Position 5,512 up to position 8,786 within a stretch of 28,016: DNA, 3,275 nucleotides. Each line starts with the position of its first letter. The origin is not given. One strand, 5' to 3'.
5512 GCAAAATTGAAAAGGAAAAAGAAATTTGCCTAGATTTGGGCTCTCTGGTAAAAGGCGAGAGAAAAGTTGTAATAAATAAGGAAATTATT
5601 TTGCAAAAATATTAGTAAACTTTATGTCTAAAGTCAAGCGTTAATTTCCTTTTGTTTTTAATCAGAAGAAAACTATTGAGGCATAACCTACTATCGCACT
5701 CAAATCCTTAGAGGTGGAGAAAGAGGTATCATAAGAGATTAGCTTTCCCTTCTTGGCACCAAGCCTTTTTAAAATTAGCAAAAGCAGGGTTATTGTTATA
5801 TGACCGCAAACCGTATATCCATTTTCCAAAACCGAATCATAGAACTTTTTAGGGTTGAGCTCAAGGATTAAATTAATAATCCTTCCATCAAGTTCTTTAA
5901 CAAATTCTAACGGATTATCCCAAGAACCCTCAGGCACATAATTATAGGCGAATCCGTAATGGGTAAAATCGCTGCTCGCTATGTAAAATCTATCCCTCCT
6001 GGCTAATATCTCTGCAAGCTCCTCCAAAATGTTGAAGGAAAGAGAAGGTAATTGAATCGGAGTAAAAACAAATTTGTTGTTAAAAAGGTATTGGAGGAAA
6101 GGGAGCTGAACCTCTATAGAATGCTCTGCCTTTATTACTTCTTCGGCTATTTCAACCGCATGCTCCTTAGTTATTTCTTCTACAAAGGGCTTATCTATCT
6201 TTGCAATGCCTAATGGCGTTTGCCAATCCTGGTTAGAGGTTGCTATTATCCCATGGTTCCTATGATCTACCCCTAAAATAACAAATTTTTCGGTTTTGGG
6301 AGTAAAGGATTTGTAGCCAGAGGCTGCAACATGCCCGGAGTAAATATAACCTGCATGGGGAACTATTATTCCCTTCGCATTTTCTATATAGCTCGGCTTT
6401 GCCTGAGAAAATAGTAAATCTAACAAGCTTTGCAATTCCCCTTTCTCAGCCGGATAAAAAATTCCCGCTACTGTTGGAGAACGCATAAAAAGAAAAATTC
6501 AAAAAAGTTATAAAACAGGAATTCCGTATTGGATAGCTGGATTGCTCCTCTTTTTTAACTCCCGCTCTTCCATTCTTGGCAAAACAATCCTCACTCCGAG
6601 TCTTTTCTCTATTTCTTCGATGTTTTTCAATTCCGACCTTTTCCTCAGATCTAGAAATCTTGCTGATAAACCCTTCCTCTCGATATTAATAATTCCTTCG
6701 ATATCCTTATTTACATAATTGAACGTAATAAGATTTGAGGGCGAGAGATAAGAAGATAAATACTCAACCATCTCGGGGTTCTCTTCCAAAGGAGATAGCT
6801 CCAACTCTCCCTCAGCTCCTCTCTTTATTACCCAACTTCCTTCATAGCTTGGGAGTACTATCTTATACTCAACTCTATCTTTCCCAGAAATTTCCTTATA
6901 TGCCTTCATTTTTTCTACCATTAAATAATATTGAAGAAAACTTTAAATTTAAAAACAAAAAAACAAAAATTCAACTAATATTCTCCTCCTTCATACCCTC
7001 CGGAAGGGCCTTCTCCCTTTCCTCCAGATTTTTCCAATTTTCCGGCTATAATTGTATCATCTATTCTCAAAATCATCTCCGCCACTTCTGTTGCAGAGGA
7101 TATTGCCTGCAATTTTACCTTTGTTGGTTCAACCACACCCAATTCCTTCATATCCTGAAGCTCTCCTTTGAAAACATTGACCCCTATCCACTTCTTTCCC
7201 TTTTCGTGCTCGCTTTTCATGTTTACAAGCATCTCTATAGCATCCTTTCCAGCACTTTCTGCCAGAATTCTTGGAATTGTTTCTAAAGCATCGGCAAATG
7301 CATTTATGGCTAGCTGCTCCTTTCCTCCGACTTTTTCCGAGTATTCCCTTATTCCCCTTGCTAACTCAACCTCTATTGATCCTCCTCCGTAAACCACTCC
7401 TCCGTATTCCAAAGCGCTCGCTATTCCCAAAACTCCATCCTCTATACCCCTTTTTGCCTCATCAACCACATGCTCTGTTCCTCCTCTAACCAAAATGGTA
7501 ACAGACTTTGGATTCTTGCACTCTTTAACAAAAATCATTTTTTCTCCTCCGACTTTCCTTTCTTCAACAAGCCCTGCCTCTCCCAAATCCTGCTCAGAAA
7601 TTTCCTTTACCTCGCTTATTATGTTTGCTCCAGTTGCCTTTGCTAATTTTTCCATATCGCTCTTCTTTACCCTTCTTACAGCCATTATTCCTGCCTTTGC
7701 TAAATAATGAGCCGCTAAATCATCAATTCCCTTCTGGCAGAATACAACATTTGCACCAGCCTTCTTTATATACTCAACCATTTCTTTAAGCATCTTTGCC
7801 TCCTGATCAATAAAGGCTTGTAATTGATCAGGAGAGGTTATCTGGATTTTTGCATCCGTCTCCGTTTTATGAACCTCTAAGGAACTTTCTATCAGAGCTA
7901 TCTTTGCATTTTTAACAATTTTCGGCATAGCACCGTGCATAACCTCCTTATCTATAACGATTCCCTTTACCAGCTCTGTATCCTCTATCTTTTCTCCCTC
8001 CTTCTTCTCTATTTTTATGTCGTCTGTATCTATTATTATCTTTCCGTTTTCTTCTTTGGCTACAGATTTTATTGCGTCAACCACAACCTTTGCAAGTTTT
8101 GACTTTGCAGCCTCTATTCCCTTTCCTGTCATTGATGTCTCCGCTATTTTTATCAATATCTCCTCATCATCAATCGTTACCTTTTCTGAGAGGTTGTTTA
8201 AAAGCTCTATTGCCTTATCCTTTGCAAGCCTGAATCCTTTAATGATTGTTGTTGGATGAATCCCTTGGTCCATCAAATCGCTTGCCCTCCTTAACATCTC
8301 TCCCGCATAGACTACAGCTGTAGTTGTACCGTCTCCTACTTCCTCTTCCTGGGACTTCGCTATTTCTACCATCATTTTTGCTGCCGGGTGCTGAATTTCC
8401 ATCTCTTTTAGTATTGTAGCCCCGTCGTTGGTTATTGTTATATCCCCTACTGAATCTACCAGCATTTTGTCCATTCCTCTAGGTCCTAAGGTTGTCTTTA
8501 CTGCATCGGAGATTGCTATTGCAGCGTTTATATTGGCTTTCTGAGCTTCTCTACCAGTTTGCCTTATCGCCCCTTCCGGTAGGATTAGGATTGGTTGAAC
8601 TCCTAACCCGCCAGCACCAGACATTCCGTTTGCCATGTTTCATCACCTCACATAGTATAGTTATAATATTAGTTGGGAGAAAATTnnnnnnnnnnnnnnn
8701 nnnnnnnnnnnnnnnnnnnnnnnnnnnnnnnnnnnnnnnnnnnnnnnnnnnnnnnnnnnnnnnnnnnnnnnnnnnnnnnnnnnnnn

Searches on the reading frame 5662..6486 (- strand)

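Call 62: search_protein_families(library=pfam, proteins=[window:5662-6486:-], max_evalue=0.001)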
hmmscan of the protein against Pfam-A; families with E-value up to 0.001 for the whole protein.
window:5662-6486:- (274 aa): 1 family
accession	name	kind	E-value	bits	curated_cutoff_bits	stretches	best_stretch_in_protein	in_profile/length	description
PF01875.22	Memo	-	3.2e-63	213.9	27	1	4-272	2-269/269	Memo-like protein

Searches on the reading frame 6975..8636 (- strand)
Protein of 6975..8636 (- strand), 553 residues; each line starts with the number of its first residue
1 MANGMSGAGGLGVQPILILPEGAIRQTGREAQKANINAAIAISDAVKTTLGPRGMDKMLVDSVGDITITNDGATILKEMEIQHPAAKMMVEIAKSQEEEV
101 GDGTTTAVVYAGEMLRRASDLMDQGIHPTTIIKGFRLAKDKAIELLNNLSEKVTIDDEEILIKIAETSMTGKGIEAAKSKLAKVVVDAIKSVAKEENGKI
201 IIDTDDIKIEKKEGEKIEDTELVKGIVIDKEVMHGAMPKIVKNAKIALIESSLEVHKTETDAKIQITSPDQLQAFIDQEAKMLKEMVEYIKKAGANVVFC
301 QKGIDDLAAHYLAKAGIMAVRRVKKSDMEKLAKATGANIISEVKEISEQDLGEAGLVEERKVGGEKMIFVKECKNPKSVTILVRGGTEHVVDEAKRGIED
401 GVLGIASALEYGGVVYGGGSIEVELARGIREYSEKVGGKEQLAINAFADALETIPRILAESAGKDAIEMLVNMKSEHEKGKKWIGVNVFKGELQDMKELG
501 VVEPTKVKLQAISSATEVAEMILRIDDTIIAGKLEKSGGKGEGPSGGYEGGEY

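Call 62: search_protein_families(library=pfam, proteins=[window:6975-8636:-], max_evalue=0.001)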
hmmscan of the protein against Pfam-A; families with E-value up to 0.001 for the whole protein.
window:6975-8636:- (553 aa): 1 family
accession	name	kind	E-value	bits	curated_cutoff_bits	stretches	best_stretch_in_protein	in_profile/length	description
PF00118.29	Cpn60_TCP1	-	3.7e-188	626.6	34.3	1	42-532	1-489/490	TCP-1/cpn60 chaperonin family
